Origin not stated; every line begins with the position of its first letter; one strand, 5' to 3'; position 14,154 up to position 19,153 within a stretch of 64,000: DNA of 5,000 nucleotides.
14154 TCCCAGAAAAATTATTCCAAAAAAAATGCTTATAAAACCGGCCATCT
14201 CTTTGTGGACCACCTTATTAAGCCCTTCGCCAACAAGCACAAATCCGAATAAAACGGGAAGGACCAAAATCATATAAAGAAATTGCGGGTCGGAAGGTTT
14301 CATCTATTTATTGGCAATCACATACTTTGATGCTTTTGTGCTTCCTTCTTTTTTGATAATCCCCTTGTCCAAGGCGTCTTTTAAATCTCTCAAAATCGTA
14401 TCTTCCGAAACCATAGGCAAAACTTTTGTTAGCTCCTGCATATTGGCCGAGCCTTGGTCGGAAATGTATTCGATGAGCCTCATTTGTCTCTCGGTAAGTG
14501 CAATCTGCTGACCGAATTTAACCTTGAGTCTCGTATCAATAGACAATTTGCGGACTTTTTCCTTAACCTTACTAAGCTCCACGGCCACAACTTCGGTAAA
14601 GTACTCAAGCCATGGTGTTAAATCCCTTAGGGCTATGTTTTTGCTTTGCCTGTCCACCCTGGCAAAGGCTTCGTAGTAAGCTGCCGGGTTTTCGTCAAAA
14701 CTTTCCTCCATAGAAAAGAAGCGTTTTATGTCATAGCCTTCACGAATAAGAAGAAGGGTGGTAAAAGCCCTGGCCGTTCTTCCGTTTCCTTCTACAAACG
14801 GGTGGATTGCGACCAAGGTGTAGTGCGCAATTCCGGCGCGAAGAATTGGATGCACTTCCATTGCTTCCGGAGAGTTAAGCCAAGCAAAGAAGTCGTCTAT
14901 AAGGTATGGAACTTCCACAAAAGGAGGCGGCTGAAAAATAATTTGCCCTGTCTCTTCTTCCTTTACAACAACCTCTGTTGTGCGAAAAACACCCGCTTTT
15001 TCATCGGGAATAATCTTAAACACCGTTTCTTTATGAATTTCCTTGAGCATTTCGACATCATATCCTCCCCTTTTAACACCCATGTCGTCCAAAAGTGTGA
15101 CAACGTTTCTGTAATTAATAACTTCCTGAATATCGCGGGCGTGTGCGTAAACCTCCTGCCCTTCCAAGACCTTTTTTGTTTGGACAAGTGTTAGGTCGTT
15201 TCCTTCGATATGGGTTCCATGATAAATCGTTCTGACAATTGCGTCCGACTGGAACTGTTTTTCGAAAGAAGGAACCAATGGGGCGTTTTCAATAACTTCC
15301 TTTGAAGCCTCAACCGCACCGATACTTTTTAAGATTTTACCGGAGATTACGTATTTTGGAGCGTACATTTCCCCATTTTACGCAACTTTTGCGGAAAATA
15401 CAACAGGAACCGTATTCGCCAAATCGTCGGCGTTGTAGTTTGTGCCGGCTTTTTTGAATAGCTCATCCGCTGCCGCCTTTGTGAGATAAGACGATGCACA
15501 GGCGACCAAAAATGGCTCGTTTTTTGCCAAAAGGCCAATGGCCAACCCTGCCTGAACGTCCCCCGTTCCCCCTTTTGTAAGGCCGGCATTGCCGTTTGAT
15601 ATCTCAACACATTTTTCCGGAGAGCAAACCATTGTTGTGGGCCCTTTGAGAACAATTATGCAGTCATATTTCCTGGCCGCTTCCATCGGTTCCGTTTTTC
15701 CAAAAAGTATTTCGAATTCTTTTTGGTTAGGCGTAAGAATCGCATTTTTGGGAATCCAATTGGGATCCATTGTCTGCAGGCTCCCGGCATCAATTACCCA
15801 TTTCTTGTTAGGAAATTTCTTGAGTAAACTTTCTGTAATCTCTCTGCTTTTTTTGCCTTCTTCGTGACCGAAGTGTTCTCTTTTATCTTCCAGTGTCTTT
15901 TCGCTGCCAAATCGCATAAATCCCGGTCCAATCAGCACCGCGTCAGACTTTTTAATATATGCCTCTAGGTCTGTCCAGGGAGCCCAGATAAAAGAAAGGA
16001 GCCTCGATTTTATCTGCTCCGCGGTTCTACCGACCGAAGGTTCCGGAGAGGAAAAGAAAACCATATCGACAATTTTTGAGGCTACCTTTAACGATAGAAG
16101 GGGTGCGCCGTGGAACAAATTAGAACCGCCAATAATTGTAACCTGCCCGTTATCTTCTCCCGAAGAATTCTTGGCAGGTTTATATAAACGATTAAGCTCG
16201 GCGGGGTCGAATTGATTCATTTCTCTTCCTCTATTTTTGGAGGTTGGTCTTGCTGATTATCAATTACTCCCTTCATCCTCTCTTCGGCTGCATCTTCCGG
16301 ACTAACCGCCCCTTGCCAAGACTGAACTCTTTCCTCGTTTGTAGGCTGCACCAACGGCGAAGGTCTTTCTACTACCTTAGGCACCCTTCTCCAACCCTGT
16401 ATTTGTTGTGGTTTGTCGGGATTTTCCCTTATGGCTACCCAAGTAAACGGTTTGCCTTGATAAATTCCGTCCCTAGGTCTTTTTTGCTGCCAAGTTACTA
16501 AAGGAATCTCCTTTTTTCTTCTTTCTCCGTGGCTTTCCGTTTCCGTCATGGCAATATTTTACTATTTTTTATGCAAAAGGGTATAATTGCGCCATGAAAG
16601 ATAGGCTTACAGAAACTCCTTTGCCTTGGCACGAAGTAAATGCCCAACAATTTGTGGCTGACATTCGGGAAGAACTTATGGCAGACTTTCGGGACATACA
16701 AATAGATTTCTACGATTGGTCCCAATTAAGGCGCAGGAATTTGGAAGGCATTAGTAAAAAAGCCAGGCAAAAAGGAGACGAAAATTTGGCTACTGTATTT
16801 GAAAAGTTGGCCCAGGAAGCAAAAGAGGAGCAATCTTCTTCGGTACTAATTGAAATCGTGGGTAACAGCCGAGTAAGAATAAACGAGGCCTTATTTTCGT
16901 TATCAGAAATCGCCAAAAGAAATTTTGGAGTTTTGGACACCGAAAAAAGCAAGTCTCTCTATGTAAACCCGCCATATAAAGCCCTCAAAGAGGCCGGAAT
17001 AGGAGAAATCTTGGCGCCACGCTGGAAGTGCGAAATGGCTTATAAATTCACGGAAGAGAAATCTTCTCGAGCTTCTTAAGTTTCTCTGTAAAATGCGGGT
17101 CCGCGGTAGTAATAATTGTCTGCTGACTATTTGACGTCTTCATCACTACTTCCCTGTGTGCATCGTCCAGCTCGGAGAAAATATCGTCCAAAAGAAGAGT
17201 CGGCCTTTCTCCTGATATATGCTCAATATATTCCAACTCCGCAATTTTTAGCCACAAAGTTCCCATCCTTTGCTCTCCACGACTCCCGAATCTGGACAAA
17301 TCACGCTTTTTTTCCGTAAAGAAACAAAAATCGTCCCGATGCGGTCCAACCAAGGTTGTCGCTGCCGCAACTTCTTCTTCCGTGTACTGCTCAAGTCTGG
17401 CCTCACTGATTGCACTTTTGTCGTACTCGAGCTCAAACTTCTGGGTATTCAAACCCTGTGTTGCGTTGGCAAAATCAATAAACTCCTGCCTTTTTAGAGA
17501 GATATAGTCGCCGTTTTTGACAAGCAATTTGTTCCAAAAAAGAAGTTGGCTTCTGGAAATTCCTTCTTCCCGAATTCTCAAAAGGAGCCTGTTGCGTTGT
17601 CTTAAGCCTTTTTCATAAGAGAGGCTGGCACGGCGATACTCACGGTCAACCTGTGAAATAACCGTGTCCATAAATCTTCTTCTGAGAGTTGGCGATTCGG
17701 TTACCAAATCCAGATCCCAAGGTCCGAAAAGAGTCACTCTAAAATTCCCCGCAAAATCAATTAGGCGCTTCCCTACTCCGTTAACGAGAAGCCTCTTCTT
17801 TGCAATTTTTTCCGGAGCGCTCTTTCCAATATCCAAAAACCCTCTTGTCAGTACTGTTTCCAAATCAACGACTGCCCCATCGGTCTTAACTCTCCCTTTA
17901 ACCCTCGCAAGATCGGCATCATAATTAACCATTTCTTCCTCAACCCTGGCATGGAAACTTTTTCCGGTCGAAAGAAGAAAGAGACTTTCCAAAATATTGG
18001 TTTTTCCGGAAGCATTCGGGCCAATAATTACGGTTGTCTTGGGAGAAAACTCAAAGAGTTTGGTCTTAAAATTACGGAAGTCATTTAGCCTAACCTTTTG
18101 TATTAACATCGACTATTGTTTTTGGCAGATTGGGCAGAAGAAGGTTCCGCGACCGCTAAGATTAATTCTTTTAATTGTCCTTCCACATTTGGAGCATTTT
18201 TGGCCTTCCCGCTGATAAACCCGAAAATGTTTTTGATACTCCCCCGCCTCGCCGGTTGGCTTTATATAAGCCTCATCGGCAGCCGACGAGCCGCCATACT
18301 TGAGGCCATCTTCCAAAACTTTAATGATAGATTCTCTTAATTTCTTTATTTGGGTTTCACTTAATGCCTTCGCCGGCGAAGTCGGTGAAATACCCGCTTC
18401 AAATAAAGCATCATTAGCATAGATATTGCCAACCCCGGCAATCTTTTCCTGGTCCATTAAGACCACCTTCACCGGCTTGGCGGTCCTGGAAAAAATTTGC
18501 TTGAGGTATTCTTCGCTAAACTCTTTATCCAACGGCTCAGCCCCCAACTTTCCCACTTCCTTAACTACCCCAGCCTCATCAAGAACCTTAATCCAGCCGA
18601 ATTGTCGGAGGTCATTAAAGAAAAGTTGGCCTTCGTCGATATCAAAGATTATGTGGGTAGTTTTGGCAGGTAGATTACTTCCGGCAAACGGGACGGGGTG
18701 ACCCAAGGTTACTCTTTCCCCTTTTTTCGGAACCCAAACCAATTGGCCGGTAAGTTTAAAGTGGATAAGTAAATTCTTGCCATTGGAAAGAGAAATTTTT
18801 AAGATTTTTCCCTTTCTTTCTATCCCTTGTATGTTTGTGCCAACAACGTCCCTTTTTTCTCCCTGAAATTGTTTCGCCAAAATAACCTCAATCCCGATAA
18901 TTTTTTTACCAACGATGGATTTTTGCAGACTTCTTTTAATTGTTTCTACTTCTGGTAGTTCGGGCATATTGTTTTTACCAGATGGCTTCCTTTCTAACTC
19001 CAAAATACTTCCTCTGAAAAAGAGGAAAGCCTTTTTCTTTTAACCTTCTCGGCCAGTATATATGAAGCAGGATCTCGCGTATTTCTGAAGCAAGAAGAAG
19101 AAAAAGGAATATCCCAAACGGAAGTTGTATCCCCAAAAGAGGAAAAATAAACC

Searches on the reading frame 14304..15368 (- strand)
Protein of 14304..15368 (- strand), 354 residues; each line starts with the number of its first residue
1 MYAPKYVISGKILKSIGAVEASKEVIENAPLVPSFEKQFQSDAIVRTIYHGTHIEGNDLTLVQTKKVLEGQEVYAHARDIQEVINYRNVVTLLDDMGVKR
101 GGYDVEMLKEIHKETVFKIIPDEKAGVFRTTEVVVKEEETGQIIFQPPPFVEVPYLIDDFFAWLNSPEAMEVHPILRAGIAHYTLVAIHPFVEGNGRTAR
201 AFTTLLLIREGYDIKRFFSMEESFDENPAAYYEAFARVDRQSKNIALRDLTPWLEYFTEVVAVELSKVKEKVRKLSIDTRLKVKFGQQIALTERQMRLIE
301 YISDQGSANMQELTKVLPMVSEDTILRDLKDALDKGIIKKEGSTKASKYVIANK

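Call 57: search_protein_families(library=pfam, proteins=[window:14304-15368:-])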
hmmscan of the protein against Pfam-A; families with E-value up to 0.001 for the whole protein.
window:14304-15368:- (354 aa): 2 families
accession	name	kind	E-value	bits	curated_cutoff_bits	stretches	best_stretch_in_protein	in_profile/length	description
PF02661.23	Fic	-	1.5e-19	71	24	1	104-207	3-93/93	Fic/DOC family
PF08220.18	HTH_DeoR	-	8.6e-05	22.7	21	1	294-340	1-46/57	DeoR-like helix-turn-helix domain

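Call 61: find_encoding_contigs(protein=window:14304-15368:-, flank=10000, max_places=4)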
Protein window:14304-15368:- (354 aa): 1 contig read that carries it; 1 place shown.
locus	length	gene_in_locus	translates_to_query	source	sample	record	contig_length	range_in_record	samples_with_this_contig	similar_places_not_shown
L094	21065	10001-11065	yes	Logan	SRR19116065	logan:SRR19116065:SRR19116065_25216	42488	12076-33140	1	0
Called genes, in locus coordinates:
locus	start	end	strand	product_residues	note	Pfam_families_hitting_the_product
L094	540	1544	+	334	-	PF00579:tRNA-synt_1b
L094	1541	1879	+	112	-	PF01588:tRNA_bind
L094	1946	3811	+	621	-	PF00004:AAA, PF07728:AAA_5 (faint), PF17862:AAA_lid_3, PF01434:Peptidase_M41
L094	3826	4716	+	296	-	PF02739:5_3_exonuc_N, PF01367:5_3_exonuc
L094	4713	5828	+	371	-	PF13439:Glyco_transf_4, PF20706:GT4-conflict (weak), PF00534:Glycos_transf_1, PF13692:Glyco_trans_1_4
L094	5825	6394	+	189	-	-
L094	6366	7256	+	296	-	PF01149:Fapy_DNA_glyco, PF06831:H2TH, PF06827:zf-FPG_IleRS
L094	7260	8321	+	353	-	PF02463:SMC_N, PF13175:AAA_15, PF13476:AAA_23, PF13304:AAA_21 (weak)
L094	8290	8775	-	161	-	-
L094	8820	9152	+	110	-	-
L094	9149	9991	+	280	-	PF01256:Carb_kinase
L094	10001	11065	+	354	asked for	PF02661:Fic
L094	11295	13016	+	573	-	PF04675:DNA_ligase_A_N, PF01068:DNA_ligase_A_M, PF04679:DNA_ligase_A_C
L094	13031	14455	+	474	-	PF27218:MJ0043_C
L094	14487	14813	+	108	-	PF09685:MamF_MmsF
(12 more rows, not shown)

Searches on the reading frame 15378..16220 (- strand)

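Call 57: search_protein_families(library=pfam, proteins=[window:15378-16220:-])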
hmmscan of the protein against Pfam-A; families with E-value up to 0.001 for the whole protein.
window:15378-16220:- (280 aa): 1 family
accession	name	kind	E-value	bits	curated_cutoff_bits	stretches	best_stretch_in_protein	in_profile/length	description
PF01256.23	Carb_kinase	-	2.8e-31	109.3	27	1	27-272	1-241/242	NAD(P)H-hydrate dehydratase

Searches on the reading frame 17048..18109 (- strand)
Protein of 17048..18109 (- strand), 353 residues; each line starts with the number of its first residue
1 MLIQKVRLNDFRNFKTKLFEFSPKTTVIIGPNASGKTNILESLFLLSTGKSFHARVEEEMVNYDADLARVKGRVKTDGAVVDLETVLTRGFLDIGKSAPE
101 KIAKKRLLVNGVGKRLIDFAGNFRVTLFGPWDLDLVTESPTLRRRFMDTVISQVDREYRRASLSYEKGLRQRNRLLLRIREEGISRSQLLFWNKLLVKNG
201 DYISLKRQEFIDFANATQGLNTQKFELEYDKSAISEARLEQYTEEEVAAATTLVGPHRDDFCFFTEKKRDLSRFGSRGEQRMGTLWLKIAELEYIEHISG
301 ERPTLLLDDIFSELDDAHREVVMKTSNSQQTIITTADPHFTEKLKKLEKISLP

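Call 57: search_protein_families(library=pfam, proteins=[window:17048-18109:-])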
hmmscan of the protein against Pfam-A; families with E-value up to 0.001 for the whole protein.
window:17048-18109:- (353 aa): 5 families
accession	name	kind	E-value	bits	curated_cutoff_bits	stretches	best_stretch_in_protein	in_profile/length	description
PF02463.25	SMC_N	-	8e-20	71.6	40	1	3-350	2-211/220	RecF/RecN/SMC N terminal domain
PF13175.12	AAA_15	-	7.6e-13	49.2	32.1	1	1-237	1-179/374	AAA ATPase domain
PF13476.12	AAA_23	-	1.3e-09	39.5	27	1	5-66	1-64/201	AAA domain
PF13304.12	AAA_21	-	3.2e-07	31.1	27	1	26-47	2-23/304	AAA domain, putative AbiEii toxin, Type IV TA system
PF13555.12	AAA_29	-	0.00044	20.4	27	1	4-48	2-47/61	P-loop containing region of AAA domain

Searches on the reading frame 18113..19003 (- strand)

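Call 57: search_protein_families(library=pfam, proteins=[window:18113-19003:-])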
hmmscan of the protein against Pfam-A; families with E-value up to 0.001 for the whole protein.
window:18113-19003:- (296 aa): 4 families
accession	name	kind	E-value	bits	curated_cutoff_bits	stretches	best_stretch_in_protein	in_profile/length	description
PF06831.19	H2TH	-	4.4e-26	91.1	34.7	1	153-241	1-89/93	Formamidopyrimidine-DNA glycosylase H2TH domain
PF01149.29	Fapy_DNA_glyco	-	5.2e-25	88.8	25.5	1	13-137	1-116/117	Formamidopyrimidine-DNA glycosylase N-terminal domain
PF06827.20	zf-FPG_IleRS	-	1.1e-09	38.4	21.3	1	267-295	1-29/30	Zinc finger found in FPG and IleRS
PF05833.16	NFACT_N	-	0.00058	19.2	31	1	161-232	172-242/456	NFACT N-terminal and middle domains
